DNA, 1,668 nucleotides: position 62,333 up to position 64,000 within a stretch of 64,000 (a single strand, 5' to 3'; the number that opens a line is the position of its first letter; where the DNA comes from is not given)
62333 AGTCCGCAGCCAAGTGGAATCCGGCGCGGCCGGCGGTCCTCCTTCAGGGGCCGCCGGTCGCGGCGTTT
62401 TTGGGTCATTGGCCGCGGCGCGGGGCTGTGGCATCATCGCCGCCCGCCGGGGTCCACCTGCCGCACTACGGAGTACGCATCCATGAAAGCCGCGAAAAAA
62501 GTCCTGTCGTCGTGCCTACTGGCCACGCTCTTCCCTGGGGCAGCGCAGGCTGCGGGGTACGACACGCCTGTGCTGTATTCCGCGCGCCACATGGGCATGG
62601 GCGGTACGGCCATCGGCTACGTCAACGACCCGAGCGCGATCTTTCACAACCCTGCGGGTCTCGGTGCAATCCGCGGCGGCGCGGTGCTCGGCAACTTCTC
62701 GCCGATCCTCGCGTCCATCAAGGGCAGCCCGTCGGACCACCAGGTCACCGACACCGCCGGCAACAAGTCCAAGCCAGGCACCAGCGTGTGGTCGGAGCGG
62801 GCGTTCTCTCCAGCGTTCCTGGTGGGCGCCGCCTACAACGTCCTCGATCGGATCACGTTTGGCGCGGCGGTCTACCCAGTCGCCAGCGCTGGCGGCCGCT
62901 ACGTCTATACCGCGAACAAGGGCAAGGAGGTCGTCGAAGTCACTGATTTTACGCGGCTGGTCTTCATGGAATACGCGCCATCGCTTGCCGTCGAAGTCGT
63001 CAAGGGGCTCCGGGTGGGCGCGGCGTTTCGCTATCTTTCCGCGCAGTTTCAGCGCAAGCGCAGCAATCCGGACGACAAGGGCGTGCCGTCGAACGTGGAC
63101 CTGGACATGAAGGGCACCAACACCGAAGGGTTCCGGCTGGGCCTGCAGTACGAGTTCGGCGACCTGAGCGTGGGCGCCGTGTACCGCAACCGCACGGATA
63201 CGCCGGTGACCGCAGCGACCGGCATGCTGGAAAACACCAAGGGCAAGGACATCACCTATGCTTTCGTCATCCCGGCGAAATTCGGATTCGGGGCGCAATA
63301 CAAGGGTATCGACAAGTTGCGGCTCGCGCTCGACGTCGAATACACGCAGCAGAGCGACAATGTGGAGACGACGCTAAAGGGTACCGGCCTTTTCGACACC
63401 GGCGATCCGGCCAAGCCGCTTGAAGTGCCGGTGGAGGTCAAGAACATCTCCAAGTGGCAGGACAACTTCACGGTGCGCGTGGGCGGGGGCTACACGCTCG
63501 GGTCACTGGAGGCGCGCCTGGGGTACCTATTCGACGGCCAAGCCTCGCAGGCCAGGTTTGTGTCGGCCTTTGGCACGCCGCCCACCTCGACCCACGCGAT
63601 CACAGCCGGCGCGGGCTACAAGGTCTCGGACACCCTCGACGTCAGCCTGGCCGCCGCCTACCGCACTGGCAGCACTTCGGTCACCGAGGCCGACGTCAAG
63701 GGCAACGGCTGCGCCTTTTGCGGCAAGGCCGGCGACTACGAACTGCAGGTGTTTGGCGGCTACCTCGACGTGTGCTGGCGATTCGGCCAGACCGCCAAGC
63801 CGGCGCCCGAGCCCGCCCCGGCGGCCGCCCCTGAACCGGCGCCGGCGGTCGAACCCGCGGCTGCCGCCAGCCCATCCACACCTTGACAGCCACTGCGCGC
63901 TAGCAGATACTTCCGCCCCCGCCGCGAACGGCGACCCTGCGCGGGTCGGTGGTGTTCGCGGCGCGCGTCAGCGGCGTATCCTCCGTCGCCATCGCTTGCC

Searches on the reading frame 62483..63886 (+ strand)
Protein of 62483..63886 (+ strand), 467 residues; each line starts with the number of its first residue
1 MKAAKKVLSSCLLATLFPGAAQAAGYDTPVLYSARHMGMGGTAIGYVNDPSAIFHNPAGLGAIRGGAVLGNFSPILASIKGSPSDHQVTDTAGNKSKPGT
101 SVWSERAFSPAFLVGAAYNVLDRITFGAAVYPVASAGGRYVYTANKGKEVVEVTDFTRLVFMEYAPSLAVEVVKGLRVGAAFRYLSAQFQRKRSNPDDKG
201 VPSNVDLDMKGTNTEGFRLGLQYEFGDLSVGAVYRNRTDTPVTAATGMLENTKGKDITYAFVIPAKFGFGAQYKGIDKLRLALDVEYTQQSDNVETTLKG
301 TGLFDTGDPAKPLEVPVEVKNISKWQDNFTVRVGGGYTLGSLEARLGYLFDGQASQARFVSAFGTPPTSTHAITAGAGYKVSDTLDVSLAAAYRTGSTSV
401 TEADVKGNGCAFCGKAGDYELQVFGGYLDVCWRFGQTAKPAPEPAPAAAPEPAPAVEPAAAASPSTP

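Call 12: search_protein_families(library=pfam, proteins=[window:62483-63886:+], max_evalue=0.001)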
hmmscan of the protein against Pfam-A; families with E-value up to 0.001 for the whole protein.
window:62483-63886:+ (467 aa): 2 families
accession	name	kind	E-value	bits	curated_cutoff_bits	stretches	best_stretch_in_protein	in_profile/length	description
PF03349.22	Toluene_X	-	2.3e-16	59.8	29.7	1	21-402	8-390/421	Outer membrane protein transport protein (OMPP1/FadL/TodX)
PF13609.12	Porin_4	-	1.8e-08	35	27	1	203-396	170-307/310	Gram-negative porin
